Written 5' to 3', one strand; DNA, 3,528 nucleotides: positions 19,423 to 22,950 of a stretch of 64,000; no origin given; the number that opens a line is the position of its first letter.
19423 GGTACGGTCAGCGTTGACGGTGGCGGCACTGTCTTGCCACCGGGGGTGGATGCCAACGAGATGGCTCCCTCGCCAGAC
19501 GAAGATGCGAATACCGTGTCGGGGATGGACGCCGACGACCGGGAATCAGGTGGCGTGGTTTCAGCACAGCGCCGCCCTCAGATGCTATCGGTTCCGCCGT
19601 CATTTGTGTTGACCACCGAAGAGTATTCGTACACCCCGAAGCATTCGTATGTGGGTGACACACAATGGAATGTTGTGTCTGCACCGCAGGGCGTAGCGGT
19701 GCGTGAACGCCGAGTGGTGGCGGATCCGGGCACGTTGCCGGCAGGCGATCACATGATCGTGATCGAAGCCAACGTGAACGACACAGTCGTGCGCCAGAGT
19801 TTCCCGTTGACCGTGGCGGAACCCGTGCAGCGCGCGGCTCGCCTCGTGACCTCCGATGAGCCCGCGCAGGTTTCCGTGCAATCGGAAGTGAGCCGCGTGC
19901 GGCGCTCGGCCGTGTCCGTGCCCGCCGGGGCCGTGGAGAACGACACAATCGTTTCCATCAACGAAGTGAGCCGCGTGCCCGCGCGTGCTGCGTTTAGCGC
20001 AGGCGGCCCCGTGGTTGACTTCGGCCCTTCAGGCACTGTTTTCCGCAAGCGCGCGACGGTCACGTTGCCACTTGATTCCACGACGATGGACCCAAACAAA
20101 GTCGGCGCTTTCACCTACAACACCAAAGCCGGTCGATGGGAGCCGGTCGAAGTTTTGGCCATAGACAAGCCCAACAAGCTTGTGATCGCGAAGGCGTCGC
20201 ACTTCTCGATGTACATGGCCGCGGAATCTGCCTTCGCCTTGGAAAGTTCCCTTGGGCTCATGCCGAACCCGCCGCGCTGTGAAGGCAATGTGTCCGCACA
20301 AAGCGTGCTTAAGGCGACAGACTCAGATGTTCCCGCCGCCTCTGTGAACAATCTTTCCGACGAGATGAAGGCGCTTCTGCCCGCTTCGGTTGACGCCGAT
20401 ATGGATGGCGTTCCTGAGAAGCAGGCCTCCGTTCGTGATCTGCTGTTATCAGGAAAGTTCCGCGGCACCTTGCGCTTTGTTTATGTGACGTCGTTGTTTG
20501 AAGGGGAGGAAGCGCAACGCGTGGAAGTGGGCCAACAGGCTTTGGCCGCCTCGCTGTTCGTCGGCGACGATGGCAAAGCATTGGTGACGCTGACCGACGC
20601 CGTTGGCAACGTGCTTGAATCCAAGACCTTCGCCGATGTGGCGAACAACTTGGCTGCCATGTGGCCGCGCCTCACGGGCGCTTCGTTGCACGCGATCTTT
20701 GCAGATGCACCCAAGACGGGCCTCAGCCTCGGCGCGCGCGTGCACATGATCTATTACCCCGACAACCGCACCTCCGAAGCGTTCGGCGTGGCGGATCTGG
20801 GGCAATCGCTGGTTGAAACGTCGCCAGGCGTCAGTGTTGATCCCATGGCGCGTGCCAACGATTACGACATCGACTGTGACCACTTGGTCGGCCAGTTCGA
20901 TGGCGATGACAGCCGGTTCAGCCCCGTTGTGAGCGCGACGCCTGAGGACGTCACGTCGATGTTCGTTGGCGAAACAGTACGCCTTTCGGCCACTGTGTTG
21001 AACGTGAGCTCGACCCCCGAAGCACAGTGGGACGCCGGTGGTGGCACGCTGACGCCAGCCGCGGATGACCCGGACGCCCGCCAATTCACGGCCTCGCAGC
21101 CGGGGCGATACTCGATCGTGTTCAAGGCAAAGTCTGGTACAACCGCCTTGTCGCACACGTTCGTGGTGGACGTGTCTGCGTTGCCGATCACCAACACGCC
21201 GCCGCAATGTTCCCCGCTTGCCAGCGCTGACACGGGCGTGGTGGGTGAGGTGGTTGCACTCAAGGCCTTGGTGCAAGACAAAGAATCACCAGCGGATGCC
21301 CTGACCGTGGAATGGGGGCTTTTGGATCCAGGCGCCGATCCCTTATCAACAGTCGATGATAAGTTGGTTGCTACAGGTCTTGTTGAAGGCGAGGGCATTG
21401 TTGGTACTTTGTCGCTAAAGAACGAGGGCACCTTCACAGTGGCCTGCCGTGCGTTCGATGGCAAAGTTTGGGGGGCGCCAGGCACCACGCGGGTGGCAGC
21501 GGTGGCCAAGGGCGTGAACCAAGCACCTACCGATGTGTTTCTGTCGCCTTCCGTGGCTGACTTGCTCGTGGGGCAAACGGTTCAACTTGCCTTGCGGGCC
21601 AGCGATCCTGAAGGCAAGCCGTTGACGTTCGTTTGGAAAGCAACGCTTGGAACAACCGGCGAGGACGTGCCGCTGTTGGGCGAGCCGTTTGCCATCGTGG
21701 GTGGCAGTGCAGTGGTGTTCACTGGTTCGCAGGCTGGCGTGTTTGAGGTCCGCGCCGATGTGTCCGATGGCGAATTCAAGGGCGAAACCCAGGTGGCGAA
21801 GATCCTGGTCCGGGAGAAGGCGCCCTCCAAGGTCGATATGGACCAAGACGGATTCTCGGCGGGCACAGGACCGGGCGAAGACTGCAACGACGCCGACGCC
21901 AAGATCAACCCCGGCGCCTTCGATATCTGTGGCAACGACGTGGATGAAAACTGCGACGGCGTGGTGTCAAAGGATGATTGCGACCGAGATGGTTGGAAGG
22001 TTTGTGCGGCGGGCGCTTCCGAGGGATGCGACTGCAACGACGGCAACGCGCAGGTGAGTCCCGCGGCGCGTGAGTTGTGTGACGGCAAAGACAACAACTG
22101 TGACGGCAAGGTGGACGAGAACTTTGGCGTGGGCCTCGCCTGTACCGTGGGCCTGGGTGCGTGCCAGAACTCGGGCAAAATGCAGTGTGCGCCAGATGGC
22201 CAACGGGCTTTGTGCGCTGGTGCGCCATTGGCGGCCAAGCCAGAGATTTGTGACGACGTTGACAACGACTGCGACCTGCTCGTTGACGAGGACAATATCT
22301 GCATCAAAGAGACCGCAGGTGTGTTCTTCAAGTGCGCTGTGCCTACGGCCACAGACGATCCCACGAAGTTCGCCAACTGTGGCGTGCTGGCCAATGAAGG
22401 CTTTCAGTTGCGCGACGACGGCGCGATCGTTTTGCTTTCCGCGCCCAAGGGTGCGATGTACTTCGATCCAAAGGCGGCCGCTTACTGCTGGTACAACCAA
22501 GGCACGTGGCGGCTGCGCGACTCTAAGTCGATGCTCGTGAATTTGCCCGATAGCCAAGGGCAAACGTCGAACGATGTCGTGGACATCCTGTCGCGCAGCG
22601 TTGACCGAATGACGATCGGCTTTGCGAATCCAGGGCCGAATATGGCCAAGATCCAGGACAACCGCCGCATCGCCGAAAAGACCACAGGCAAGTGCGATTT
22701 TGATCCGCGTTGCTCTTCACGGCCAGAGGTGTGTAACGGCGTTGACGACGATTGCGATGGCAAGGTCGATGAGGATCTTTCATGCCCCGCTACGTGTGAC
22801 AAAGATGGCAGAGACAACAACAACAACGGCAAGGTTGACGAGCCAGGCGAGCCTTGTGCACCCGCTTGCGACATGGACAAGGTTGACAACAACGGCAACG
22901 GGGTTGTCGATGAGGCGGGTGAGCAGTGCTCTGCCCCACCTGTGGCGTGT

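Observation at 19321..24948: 1875-aa surface lipoprotein carrying 28 tandem MopE-like Cys/Asp/Asn modules: candidate Ca2+/metal-binding fibre with hypervariable copy number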

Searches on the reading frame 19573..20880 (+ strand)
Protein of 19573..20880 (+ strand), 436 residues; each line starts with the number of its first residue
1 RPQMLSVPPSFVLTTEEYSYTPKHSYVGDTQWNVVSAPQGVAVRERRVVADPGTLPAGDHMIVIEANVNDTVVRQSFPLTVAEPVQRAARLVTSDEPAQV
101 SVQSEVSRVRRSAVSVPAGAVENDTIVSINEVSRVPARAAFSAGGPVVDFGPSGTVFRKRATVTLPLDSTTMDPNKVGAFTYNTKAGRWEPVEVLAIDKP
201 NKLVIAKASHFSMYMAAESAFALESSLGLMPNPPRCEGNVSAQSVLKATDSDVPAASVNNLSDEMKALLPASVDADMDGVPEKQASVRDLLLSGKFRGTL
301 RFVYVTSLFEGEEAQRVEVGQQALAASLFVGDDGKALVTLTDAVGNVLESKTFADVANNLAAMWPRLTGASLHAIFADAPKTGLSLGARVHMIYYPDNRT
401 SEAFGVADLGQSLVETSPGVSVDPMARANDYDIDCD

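Call 44: find_related_loci(query=A3, collection=metagenome_contigs, flank=10000)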
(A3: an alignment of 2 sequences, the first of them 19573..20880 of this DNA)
Query A3 (436 aa) in metagenome_contigs; peptide patterns used: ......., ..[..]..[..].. (x = any residue, [..] = any of these).
219 stretches matched a pattern; 1 encode a relative of the query (tblastn E <= 1e-3); 1 distinct loci.
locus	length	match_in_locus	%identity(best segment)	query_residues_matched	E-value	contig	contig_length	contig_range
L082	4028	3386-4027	74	3-216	7e-106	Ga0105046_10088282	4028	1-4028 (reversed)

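Call 47: predict_structure(alignment_id=A3)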
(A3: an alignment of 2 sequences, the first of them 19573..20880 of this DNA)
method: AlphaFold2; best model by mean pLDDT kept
length: 436 residues; sequences in the alignment: 2
mean_pLDDT: 30.4   pTM: 0.30
mean pLDDT of the five models: 30.4, 30.0, 28.6, 27.6, 26.4
residues with pLDDT >= 90: 0; 70-90: 0; 50-70: 7; < 50: 429
segments of 3 or more residues with pLDDT < 50: 1-299, 303-326, 330-393, 395-436
pLDDT, mean of each block of 10 residues (from residue 1): 22 23 26 27 25 38 35 36 25 23 20 20 19 20 23 22 23 33 36 26 24 29 27 24 28 30 40 32 40 43 38 27 45 45 42 40 32 33 36 43 37 29 26 22
secondary structure, 60 per line:
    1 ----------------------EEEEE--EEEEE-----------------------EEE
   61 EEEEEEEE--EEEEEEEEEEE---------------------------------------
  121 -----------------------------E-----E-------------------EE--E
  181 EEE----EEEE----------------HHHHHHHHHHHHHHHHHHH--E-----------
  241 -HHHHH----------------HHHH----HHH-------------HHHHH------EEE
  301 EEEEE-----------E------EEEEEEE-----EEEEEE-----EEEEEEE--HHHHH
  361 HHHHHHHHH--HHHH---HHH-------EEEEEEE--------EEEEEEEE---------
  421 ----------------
elements in order: E23-27 E30-34 E58-68 E71-81 E180-183 E188-191 H208-226 H242-246 H263-266 H287-291 E298-305 E324-330 E336-341 E347-353 H356-369 H372-375 E389-395 E404-411

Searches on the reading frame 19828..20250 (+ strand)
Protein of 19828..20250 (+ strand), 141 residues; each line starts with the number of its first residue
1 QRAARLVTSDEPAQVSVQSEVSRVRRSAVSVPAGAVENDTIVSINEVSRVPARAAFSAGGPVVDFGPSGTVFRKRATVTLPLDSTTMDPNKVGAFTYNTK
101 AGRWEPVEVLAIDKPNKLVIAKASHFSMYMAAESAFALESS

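Call 49: search_protein_families(library=pfam, proteins=[window:19828-20250:+], max_evalue=10)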
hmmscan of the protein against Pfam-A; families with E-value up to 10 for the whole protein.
window:19828-20250:+ (141 aa): 2 families
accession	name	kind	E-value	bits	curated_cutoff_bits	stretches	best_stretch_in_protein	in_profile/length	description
PF17494.7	DUF5429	-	0.055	14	27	1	16-53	20-59/76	Family of unknown function (DUF5429)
PF00791.26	ZU5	-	0.081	13.6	21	1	30-81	22-79/97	ZU5 domain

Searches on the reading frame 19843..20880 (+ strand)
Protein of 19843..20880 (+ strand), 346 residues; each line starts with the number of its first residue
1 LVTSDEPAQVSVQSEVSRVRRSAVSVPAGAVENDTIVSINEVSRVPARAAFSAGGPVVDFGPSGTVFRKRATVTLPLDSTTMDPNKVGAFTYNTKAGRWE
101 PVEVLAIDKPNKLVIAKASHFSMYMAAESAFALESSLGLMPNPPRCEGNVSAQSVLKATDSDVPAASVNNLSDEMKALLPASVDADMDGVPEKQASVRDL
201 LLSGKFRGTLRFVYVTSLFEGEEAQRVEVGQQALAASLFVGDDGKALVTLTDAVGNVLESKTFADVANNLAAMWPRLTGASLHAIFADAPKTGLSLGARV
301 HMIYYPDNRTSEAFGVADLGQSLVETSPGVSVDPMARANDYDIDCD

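Call 53: find_homologous_proteins(query=window:19843-20880:+, max_evalue=0.01)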
Query window:19843-20880:+ (346 aa): 1 proteins with E <= 0.01 among 8000 candidates.
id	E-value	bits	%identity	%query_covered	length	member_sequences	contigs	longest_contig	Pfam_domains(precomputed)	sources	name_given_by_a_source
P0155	3.6e-3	35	38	18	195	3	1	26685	PF00791.27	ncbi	ncbi:MAG: hypothetical protein ABSE49_00830 [Polyangiaceae bacterium]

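Call 55: search_protein_families(library=pfam, proteins=[P0155], max_evalue=10)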
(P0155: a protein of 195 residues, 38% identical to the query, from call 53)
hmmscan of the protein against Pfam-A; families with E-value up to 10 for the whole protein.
P0155 (195 aa): 10 families
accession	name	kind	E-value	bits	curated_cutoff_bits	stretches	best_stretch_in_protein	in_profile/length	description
PF00791.26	ZU5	-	2.7e-07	31.2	21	1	41-118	2-79/97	ZU5 domain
PF04706.18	Dickkopf_N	-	0.0081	16.9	25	1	172-192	30-50/51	Dickkopf N-terminal cysteine-rich region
PF23416.1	DUF7107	-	0.016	16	24.6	1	174-194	1-21/48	Domain of unknown function (DUF7107)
PF01683.23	EB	-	0.043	14.3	24.3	1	172-193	19-40/52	EB module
PF18630.7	Peptidase_M60_C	-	0.052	14.2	26.2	1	88-141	13-63/65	Peptidase M60 C-terminal domain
PF01666.22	DX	-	0.053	14.4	25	1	174-189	49-64/76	DX module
PF21164.2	Dumpy_DPY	-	0.054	13.9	27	1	175-193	4-22/24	Dumpy, DPY module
PF10583.14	Involucrin_N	-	0.094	13.7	27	1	115-148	5-37/69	Involucrin of squamous epithelia N-terminus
PF00299.24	Squash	-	0.12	12.9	22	1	173-190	8-25/29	Squash family serine protease inhibitor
PF20009.4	GEVED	-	0.99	10.7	24.4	1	49-102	19-75/78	GEVED domain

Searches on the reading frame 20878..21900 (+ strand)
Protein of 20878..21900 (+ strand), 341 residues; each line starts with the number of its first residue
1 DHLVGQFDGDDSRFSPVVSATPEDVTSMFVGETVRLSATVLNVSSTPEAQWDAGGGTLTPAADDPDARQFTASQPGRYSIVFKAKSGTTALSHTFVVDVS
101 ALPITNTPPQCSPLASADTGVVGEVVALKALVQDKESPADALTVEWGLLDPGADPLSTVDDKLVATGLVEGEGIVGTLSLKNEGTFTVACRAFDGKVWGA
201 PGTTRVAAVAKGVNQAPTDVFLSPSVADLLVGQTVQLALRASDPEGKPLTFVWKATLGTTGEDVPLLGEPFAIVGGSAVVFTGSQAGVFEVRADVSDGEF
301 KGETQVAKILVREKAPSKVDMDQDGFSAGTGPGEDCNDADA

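Call 49: search_protein_families(library=pfam, proteins=[window:20878-21900:+], max_evalue=10)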
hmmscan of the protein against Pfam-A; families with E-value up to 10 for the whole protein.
window:20878-21900:+ (341 aa): 3 families
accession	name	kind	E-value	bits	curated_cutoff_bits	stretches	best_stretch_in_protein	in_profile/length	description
PF00801.26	PKD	-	2.8e-07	30.9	23.5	2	231-298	13-68/80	PKD domain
PF17803.7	Cadherin_4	-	0.00032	21.6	25.1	2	104-187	5-70/71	Bacterial cadherin-like domain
PF18573.7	BclA_C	-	0.13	12.5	38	1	64-106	34-75/128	BclA C-terminal domain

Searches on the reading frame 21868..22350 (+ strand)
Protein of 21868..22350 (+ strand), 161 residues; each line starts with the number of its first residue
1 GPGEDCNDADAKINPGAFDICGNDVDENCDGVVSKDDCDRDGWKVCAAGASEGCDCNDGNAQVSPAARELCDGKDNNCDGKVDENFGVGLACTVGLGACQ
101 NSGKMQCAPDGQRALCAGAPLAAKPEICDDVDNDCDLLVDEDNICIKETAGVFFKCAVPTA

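Call 49: search_protein_families(library=pfam, proteins=[window:21868-22350:+], max_evalue=10)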
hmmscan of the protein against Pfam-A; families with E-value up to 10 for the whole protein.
window:21868-22350:+ (161 aa): 1 family
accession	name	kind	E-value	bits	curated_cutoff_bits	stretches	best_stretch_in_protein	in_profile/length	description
PF11617.13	Cu-binding_MopE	-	5.4e-24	84.6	27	3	55-84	1-30/30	Putative metal-binding motif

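Call 60: search_solved_structures(query=window:21868-22350:+, max_evalue=10, show_alignments=4)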
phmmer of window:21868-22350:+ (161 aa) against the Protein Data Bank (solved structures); distinct sequences matched with E-value up to 10: 1.
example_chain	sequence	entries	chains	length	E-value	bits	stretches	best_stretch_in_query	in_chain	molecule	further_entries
2vov_A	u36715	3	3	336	0.11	15.6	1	39-81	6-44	SURFACE-ASSOCIATED PROTEIN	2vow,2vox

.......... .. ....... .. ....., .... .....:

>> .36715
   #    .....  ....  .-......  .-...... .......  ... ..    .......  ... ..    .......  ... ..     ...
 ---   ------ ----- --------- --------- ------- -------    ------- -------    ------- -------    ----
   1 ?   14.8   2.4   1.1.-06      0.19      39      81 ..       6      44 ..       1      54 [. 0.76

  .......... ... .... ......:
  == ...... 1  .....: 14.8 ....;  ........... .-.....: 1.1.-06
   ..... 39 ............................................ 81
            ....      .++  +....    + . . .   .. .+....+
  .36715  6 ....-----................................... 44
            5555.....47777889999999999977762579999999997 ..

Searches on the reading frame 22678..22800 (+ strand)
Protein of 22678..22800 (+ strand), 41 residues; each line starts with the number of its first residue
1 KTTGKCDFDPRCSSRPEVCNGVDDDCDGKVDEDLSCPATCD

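Call 49: search_protein_families(library=pfam, proteins=[window:22678-22800:+], max_evalue=10)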
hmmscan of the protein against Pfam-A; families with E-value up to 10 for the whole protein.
window:22678-22800:+ (41 aa): 1 family
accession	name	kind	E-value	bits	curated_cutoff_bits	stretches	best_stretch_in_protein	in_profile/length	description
PF11617.13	Cu-binding_MopE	-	1.6e-06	28.7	27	1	14-32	12-30/30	Putative metal-binding motif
